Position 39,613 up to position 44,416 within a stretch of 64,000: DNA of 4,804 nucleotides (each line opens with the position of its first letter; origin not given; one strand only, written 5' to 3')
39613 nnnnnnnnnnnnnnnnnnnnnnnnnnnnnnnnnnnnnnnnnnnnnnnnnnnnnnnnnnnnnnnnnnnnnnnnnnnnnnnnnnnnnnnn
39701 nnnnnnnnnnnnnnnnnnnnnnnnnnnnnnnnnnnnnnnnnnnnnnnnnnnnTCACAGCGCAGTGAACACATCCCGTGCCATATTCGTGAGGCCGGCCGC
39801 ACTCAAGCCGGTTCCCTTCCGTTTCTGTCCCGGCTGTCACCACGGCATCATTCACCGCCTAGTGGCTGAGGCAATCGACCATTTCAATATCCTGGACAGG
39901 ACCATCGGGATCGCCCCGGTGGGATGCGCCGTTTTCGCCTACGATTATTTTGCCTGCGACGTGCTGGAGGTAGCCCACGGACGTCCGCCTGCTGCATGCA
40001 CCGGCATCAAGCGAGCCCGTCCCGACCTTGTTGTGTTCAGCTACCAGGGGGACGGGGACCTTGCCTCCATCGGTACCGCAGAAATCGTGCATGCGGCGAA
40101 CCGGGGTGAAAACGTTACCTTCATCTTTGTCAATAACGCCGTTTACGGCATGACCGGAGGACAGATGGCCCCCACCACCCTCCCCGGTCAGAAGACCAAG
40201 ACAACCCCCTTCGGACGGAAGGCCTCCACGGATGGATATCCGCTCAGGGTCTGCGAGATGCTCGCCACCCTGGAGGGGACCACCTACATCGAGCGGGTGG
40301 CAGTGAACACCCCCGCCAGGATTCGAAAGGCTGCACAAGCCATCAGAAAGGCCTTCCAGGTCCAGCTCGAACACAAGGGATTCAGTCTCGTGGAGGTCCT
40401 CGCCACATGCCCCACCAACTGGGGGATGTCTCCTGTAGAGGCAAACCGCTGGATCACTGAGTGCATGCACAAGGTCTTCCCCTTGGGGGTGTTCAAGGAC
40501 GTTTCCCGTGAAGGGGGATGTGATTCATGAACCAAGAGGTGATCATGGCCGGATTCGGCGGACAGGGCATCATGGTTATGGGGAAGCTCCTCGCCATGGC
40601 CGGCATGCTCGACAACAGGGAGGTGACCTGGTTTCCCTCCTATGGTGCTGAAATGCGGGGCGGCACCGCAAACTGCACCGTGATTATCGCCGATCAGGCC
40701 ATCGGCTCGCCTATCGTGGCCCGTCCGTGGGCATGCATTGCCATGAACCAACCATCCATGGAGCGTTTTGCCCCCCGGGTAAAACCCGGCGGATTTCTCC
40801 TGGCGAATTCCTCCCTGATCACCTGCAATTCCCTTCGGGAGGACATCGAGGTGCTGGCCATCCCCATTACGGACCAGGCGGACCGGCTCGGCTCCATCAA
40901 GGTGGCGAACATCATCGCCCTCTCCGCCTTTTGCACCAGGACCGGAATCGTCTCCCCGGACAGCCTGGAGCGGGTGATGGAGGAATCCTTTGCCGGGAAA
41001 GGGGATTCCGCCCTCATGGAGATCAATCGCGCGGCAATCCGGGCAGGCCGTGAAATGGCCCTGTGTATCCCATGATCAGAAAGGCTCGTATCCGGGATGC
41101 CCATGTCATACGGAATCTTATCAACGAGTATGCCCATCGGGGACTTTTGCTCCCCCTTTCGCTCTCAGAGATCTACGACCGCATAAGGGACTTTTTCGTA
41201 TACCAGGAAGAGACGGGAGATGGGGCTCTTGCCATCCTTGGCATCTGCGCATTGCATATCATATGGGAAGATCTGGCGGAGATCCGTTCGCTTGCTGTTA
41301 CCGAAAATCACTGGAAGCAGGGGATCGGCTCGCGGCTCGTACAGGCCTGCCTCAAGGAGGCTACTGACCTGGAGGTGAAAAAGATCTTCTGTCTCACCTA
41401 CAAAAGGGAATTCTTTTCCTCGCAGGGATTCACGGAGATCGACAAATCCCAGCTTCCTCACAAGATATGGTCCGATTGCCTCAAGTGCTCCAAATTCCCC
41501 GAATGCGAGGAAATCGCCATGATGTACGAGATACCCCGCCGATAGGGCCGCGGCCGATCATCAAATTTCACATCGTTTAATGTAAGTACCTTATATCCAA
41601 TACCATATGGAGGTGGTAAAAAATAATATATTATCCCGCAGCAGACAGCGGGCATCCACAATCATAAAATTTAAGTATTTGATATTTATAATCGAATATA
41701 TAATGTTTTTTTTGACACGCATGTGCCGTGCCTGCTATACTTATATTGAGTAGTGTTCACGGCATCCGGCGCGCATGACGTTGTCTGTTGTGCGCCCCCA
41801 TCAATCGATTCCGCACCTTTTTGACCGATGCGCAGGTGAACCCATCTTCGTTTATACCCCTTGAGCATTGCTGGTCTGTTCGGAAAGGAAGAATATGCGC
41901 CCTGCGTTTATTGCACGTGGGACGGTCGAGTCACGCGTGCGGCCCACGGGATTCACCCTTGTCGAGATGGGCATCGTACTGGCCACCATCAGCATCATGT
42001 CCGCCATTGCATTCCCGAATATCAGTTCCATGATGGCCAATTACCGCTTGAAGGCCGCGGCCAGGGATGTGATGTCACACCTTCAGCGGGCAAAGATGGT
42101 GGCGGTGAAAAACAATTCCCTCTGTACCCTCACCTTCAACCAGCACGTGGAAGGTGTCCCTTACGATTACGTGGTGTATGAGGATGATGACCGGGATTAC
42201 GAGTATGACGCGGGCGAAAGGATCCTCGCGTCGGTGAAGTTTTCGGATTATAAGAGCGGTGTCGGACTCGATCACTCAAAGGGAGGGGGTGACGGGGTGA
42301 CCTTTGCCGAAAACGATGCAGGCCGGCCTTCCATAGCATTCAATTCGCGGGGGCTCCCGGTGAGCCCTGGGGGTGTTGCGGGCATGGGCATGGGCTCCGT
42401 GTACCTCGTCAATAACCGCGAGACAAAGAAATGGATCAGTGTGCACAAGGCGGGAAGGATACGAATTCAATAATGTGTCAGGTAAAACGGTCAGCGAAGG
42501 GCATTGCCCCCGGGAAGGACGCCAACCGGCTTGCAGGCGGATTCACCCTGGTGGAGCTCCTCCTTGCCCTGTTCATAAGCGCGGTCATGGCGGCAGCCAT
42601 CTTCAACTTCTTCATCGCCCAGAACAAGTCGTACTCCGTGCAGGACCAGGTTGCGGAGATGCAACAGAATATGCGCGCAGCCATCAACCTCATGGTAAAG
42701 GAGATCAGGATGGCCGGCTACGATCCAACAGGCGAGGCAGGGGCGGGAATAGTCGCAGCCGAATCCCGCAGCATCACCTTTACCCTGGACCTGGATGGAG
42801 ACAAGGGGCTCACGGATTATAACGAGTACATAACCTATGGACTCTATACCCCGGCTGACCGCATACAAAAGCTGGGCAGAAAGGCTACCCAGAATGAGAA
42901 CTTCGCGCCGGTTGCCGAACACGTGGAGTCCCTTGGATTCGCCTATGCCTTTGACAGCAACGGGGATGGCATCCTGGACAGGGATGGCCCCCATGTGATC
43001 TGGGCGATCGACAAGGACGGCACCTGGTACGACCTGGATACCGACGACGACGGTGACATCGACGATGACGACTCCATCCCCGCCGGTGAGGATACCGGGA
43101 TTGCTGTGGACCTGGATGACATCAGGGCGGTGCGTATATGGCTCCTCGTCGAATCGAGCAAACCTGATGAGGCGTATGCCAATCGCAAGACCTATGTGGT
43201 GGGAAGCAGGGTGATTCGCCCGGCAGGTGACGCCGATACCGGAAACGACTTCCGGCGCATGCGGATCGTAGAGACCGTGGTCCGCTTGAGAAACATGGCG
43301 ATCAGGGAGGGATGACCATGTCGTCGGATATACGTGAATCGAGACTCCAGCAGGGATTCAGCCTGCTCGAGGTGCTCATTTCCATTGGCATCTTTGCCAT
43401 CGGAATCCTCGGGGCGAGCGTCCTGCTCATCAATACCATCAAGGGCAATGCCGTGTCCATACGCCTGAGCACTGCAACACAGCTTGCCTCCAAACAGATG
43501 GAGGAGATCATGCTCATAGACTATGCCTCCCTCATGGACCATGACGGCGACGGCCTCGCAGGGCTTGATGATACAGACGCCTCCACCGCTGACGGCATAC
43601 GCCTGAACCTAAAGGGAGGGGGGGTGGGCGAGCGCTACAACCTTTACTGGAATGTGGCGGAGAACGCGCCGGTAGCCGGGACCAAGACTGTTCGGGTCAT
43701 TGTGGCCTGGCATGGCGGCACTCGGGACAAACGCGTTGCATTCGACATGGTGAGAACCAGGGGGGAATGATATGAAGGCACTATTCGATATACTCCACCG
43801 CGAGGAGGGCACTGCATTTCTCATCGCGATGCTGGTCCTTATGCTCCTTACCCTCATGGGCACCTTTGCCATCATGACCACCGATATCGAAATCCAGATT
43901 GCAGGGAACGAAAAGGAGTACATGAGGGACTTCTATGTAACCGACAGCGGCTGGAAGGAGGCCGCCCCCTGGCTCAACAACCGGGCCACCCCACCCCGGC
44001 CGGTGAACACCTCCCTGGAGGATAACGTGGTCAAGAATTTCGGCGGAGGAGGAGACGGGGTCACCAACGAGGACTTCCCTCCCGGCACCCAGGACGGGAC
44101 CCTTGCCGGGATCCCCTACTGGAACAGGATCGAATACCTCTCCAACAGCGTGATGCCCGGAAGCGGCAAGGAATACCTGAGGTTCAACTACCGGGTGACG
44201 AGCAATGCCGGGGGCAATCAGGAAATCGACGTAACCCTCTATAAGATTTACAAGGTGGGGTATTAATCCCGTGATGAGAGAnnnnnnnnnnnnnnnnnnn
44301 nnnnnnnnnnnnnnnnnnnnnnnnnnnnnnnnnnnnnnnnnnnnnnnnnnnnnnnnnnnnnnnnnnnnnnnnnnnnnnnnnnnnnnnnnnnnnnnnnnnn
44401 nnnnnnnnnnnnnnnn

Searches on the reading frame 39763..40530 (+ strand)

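Call 72: search_protein_families(library=pfam, proteins=[window:39763-40530:+], max_evalue=0.00001)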
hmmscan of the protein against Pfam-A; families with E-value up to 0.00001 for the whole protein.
window:39763-40530:+ (255 aa): 1 family
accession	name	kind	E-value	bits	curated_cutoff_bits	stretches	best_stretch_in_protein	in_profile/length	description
PF02775.26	TPP_enzyme_C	-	4.4e-21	75.7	21.9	1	70-212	28-151/151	Thiamine pyrophosphate enzyme, C-terminal TPP binding domain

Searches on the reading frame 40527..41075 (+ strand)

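Call 72: search_protein_families(library=pfam, proteins=[window:40527-41075:+], max_evalue=0.00001)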
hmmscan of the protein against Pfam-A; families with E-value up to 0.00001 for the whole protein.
window:40527-41075:+ (182 aa): 1 family
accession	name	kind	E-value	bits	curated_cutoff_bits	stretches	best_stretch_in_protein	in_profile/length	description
PF01558.24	POR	-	6e-37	127.9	27.4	1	11-176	1-173/173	Pyruvate ferredoxin/flavodoxin oxidoreductase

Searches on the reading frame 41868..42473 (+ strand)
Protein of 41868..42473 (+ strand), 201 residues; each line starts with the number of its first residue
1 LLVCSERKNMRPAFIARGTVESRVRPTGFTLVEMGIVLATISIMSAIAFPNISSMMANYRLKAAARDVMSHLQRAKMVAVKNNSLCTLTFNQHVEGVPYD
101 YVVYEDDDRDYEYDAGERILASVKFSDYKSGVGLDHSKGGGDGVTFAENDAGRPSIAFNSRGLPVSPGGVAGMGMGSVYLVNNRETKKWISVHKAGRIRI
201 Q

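Call 39: search_protein_families(library=pfam, proteins=[window:41868-42473:+], max_evalue=0.01)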
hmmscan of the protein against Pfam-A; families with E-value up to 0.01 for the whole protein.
window:41868-42473:+ (201 aa): 2 families
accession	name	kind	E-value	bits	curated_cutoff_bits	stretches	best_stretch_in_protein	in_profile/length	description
PF12019.13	GspH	-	6.5e-07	30.3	21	1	64-182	1-93/108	Type II transport protein GspH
PF07963.17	N_methyl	-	0.0018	18.2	21.2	1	28-49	6-27/27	Prokaryotic N-terminal methylation motif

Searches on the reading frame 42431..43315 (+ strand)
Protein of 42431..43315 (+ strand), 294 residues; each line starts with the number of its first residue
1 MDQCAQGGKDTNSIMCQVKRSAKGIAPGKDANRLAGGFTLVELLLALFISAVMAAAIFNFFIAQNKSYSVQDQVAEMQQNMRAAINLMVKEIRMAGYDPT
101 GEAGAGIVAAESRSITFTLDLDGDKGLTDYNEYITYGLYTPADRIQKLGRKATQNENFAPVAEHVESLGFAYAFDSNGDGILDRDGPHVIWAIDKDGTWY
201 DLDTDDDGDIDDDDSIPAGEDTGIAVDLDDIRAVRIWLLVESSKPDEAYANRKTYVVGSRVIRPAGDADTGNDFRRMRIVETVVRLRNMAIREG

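Call 39: search_protein_families(library=pfam, proteins=[window:42431-43315:+], max_evalue=0.01)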
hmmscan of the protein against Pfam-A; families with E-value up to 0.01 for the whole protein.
window:42431-43315:+ (294 aa): 2 families
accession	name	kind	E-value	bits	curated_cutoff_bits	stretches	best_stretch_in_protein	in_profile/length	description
PF16074.10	PilW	-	2.9e-10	40.7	26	1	151-288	21-124/124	Type IV Pilus-assembly protein W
PF07963.17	N_methyl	-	6e-06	26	21.2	1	35-58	4-27/27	Prokaryotic N-terminal methylation motif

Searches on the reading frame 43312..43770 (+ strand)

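Call 39: search_protein_families(library=pfam, proteins=[window:43312-43770:+], max_evalue=0.01)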
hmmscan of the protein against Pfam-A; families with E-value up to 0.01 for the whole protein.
window:43312-43770:+ (152 aa): 1 family
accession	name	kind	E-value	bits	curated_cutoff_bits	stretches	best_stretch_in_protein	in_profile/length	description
PF07963.17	N_methyl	-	9.6e-08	31.7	21.2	1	11-35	2-26/27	Prokaryotic N-terminal methylation motif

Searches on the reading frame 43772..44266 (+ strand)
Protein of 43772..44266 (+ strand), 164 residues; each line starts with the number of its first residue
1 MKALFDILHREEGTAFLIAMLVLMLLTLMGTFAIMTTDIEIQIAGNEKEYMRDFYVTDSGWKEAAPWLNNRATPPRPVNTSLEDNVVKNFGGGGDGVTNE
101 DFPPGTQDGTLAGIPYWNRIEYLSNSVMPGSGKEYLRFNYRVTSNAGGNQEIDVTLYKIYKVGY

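Call 39: search_protein_families(library=pfam, proteins=[window:43772-44266:+], max_evalue=0.01)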
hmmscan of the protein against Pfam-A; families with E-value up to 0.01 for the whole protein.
window:43772-44266:+ (164 aa): 1 family
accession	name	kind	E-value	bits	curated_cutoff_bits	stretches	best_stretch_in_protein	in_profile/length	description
PF14341.11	PilX_N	-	0.00015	22.1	25.5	1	13-62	2-51/51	PilX N-terminal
